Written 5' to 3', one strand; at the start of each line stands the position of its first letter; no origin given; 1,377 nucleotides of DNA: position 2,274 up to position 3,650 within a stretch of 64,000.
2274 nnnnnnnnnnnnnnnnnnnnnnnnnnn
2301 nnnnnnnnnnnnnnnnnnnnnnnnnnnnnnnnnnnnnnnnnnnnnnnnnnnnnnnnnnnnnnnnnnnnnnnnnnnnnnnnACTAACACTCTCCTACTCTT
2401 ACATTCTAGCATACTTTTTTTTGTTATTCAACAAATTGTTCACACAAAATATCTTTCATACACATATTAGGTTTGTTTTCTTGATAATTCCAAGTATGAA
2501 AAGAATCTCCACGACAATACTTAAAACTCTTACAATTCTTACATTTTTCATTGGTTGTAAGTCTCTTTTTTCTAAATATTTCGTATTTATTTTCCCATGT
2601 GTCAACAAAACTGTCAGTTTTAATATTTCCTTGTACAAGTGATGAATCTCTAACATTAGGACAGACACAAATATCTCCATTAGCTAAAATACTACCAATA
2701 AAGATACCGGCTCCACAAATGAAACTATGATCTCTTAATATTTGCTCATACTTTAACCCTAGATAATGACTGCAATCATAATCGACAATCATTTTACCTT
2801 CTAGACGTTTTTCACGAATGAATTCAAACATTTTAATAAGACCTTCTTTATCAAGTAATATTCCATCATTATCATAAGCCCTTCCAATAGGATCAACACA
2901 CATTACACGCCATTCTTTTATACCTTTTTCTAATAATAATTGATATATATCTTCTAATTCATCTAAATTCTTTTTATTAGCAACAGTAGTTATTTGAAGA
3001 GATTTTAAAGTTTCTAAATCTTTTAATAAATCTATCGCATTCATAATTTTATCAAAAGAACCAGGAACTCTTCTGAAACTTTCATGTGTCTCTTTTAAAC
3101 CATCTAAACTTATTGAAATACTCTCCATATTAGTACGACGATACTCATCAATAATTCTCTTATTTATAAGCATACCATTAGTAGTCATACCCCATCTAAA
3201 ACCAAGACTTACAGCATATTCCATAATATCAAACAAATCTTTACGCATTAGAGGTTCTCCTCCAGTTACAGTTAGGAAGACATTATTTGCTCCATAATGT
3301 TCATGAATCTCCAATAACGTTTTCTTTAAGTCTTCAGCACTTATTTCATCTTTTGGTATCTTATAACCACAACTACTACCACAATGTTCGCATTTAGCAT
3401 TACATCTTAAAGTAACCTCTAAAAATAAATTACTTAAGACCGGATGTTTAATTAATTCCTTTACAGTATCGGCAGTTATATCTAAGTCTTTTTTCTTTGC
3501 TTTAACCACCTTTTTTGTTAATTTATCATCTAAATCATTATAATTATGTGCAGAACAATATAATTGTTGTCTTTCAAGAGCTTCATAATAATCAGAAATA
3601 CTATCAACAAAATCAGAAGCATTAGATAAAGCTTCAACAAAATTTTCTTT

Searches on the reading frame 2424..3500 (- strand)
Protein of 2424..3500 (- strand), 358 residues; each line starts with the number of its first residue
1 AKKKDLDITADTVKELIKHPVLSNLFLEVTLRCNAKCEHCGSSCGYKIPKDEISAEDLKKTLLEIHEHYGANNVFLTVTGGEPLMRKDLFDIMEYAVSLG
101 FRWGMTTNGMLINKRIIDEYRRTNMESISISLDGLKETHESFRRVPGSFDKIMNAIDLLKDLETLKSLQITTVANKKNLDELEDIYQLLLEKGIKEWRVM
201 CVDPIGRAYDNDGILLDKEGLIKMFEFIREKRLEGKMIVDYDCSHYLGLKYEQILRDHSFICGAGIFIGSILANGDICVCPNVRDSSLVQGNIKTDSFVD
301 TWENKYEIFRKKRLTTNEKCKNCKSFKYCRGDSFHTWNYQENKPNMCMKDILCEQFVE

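Call 98: search_dna_similar(query=window:2424-3500:-, collection=plasmids, mode=protein, max_evalue=1e-10, max_rows=60)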
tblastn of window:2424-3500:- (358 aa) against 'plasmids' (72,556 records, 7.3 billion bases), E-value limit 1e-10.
Records with a match: 302; places in all: 361; records where one place covers at least 80% of the query: 244.
Best place of each record, by identity: <60% 302.
By first word of the organism name: Bacillus 88; Rhizobium 39; Thermus 20; Sinorhizobium 18; Clostridium 15; Rahnella 11; Streptomyces 10; Acinetobacter 7; Roseibium 7; Azospirillum 6; and 56 more.
By predicted mobility (MOB-suite, as given by PLSDB): non-mobilizable 207; conjugative 63; mobilizable 32.
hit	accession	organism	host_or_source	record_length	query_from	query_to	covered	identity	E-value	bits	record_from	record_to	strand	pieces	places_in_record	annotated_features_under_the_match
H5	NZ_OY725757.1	Parabacteroides distasonis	-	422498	22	342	90%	36.8%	4e-64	227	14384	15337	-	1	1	TIGR04133 family radical SAM/SPASM protein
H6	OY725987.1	Phocaeicola massiliensis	-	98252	6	335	92%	35.2%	1e-64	229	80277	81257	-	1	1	record has no annotation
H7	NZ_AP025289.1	Treponema saccharophilum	-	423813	14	352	95%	31.8%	1e-50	188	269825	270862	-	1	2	TIGR04133 family radical SAM/SPASM protein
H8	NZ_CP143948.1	Agathobacter rectalis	Homo sapiens,cell culture,fecal sample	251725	22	331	87%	32.7%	4e-38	152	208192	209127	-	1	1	radical SAM protein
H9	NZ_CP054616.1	Azospirillum oryzae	cell culture,soil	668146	11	340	92%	29.9%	1e-32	135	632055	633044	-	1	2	GDL motif peptide-associated radical SAM/SPASM maturase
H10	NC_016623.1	Azospirillum lipoferum 4B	-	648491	11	340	92%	28.8%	6e-31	131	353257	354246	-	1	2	GDL motif peptide-associated radical SAM/SPASM maturase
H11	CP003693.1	Bacillus thuringiensis MC28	-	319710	4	331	92%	28.1%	4e-11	72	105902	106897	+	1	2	Radical SAM domain protein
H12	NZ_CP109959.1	Clostridium perfringens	gut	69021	8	337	92%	27.7%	9e-14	80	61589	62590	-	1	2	radical SAM protein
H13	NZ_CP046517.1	Clostridium sp. 16K-1-R1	Corvus macrorhynchos,Whole ...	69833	8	337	92%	27.7%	9e-14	80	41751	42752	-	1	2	radical SAM protein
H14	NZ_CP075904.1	Clostridium perfringens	Pig feces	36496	8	337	92%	27.7%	9e-14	80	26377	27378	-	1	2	radical SAM protein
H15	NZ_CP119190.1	Clostridium perfringens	goat,fecal sample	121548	8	337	92%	27.7%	1e-13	80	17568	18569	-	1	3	radical SAM protein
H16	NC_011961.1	Thermomicrobium roseum DSM 5159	-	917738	25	334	87%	29.4%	9e-31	130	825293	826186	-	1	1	mftC: mycofactocin radical SAM maturase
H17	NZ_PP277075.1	Bacillus cereus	-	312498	4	331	92%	27.7%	4e-11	72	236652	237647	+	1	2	scfB: thioether cross-link-forming SCIFF peptide maturase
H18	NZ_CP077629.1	Clostridium estertheticum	single colony,bovine feces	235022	27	356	92%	27.5%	2e-12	76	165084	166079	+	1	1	radical SAM protein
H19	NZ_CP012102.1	Bacillus thuringiensis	whole organism,soil sample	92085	18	331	88%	28.8%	1e-21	103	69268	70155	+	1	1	radical SAM protein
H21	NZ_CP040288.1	Nostoc sp. C057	Phaeoceros,pure culture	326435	23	344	90%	28.0%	1e-30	130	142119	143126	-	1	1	nif11-class peptide radical SAM maturase 3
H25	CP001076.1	Rhizobium etli CIAT 652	-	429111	8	343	94%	26.8%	7e-23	107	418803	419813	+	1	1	putative biosynthetic heme protein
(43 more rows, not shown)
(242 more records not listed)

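Call 99: get_annotated_region(hit=H21, flank=4000)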
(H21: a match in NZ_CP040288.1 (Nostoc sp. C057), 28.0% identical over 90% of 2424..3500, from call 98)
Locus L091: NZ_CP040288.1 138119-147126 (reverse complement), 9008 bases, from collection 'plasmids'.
description: Nostoc sp. C057 plasmid p057_G
organism: Nostoc sp. C057 (NCBI taxid 2576903)
taxonomy: Bacteria; Cyanobacteriota; Cyanophyceae; Nostocales; Nostocaceae; Nostoc; Nostoc sp. C057
host: -; source: Phaeoceros,pure culture; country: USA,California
typing (MOB-suite, as given by PLSDB): non-mobilizable
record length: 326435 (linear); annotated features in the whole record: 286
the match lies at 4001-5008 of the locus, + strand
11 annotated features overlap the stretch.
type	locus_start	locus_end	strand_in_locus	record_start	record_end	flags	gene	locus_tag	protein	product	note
CDS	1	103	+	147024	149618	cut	-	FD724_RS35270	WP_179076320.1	hypothetical protein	-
CDS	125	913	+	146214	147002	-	-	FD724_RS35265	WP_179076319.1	MinD/ParA family protein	-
CDS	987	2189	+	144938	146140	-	-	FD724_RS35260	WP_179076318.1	hypothetical protein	-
CDS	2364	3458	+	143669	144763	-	-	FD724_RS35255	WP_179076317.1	cyclic nucleotide-binding domain-containing protein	-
CDS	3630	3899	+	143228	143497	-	-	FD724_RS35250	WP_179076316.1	Nif11-like leader peptide family natural product precursor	-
CDS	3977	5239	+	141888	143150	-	-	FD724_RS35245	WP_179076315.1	nif11-class peptide radical SAM maturase 3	-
CDS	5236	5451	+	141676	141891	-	-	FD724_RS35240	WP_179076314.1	hypothetical protein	-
CDS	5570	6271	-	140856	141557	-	-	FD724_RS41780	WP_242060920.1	hypothetical protein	-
CDS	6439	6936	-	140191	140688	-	-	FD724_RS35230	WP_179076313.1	NHLP leader peptide family RiPP precursor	-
CDS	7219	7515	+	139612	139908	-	-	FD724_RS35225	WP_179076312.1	Nif11-like leader peptide family natural product precursor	-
CDS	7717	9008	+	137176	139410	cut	-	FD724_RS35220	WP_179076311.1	TOMM precursor leader peptide-binding protein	-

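Call 103: get_annotated_region(hit=H16, flank=300)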
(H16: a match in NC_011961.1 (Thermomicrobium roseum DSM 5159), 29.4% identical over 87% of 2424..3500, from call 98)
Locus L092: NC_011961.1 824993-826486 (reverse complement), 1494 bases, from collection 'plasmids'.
description: Thermomicrobium roseum DSM 5159 plasmid unnamed, complete sequence
organism: Thermomicrobium roseum DSM 5159 (NCBI taxid 309801)
taxonomy: Bacteria; Thermomicrobiota; Thermomicrobia; Thermomicrobiales; Thermomicrobiaceae; Thermomicrobium; Thermomicrobium roseum; Thermomicrobium roseum DSM 5159
host: -; source: -; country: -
typing (MOB-suite, as given by PLSDB): non-mobilizable
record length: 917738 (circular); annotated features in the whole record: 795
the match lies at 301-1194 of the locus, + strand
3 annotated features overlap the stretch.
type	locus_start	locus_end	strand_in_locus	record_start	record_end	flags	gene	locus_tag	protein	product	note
CDS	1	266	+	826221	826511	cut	mftB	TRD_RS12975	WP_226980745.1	mycofactocin biosynthesis chaperone MftB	GO:0140604 - mycofactocin biosynthetic process [Evidence IEA]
CDS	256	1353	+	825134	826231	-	mftC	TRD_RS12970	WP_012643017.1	mycofactocin radical SAM maturase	GO:0140604 - mycofactocin biosynthetic process [Evidence IEA]; GO:0031179 - peptide modification [Evidence IEA]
CDS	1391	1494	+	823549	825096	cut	mftF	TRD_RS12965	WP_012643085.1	mycofactocin biosynthesis glycosyltransferase MftF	GO:0140604 - mycofactocin biosynthetic process [Evidence IEA]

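Call 104: get_annotated_region(hit=H9, flank=300)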
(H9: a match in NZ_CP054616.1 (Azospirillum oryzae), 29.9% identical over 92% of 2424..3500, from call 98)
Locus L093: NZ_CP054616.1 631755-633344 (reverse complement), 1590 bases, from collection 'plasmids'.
description: Azospirillum oryzae strain KACC 14407 plasmid unnamed2, complete sequence
organism: Azospirillum oryzae (NCBI taxid 286727)
taxonomy: Bacteria; Pseudomonadota; Alphaproteobacteria; Rhodospirillales; Azospirillaceae; Azospirillum; Azospirillum oryzae
host: -; source: cell culture,soil; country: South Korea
typing (MOB-suite, as given by PLSDB): non-mobilizable
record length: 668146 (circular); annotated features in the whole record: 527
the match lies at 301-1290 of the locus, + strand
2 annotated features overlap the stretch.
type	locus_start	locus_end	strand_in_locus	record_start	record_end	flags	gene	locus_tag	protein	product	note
CDS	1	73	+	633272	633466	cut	-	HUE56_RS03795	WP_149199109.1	DUF1843 domain-containing protein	-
CDS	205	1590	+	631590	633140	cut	-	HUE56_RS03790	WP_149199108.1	GDL motif peptide-associated radical SAM/SPASM maturase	GO:0046500 - S-adenosylmethionine metabolic process [Evidence IEA]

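Call 105: get_annotated_region(hit=H25, flank=300)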
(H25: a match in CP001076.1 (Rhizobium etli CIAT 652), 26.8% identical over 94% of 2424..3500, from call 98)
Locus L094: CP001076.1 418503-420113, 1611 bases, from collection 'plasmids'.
description: Rhizobium etli CIAT 652 plasmid pB, complete sequence
organism: Rhizobium etli CIAT 652 (NCBI taxid 491916)
taxonomy: Bacteria; Pseudomonadota; Alphaproteobacteria; Hyphomicrobiales; Rhizobiaceae; Rhizobium; Rhizobium etli; Rhizobium etli CIAT 652
host: -; source: -; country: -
typing (MOB-suite, as given by PLSDB): conjugative; replicon rep_cluster_101,rep_cluster_287; relaxase MOBQ; mating-pair formation MPF_T
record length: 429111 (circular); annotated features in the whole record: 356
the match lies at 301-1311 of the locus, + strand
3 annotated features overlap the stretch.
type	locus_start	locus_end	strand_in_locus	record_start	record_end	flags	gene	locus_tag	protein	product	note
CDS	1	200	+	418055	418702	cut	aptb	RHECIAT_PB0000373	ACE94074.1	adenine phosphoribosyltransferase protein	-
CDS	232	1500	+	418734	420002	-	-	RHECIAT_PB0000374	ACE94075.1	putative biosynthetic heme protein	-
CDS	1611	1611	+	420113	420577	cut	-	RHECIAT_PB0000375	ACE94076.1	hypothetical conserved protein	-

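Call 106: get_annotated_region(hit=H17, flank=300)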
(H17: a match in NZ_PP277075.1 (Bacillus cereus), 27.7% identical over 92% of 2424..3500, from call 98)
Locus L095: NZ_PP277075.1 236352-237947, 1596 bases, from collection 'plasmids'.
description: Bacillus cereus strain Bc138 plasmid pBc138-312k, complete sequence
organism: Bacillus cereus (NCBI taxid 1396)
taxonomy: Bacteria; Bacillota; Bacilli; Bacillales; Bacillaceae; Bacillus; Bacillus cereus
host: -; source: -; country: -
typing (MOB-suite, as given by PLSDB): conjugative; replicon rep_cluster_1912; relaxase MOBP; mating-pair formation MPF_T
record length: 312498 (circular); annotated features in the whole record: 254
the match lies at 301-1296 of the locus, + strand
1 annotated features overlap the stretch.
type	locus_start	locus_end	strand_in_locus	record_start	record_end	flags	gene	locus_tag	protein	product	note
CDS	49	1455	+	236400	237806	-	scfB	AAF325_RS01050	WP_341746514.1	thioether cross-link-forming SCIFF peptide maturase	GO:0031179 - peptide modification [Evidence IEA]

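Call 107: get_annotated_region(hit=H19, flank=1500)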
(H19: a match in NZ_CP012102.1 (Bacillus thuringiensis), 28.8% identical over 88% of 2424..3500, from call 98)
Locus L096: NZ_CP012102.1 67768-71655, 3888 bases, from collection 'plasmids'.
description: Bacillus thuringiensis strain HS18-1 plasmid pHS18-3, complete sequence
organism: Bacillus thuringiensis (NCBI taxid 1428)
taxonomy: Bacteria; Bacillota; Bacilli; Bacillales; Bacillaceae; Bacillus; Bacillus thuringiensis
host: -; source: whole organism,soil sample; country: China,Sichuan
typing (MOB-suite, as given by PLSDB): conjugative; replicon rep_cluster_1912; relaxase MOBP; mating-pair formation MPF_T
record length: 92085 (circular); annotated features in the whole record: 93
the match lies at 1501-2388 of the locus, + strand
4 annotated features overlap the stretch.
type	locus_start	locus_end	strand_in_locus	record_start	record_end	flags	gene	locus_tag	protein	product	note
CDS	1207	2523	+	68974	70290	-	-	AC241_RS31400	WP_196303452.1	radical SAM protein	-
CDS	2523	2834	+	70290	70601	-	-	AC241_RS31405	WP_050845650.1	PqqD family protein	-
CDS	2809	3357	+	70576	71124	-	-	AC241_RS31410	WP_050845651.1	S24/S26 family peptidase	-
CDS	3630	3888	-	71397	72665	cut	-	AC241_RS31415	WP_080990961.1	MFS transporter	GO:0055085 - transmembrane transport [Evidence IEA]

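Call 109: get_annotated_region(hit=H9, flank=2500)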
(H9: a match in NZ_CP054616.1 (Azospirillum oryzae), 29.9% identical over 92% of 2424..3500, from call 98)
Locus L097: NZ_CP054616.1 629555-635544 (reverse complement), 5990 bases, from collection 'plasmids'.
description: Azospirillum oryzae strain KACC 14407 plasmid unnamed2, complete sequence
organism: Azospirillum oryzae (NCBI taxid 286727)
taxonomy: Bacteria; Pseudomonadota; Alphaproteobacteria; Rhodospirillales; Azospirillaceae; Azospirillum; Azospirillum oryzae
host: -; source: cell culture,soil; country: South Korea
typing (MOB-suite, as given by PLSDB): non-mobilizable
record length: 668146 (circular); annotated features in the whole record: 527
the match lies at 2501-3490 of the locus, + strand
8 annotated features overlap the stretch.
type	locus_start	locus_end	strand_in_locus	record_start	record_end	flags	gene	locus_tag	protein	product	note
CDS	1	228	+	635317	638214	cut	-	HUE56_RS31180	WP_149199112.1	UbiA family prenyltransferase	-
CDS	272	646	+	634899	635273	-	-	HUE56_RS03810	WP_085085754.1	EamA family transporter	-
CDS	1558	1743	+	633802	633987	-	-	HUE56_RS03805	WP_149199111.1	DUF1843 domain-containing protein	-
CDS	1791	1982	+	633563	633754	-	-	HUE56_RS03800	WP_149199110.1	DUF1843 domain-containing protein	-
CDS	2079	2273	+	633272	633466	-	-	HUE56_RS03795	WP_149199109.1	DUF1843 domain-containing protein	-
CDS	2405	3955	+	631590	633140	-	-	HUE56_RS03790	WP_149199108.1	GDL motif peptide-associated radical SAM/SPASM maturase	GO:0046500 - S-adenosylmethionine metabolic process [Evidence IEA]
CDS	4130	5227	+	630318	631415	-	-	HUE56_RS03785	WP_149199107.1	extracellular solute-binding protein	-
CDS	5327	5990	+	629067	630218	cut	potA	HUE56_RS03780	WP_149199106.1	polyamine ABC transporter ATP-binding protein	GO:0015846 - polyamine transport [Evidence IEA]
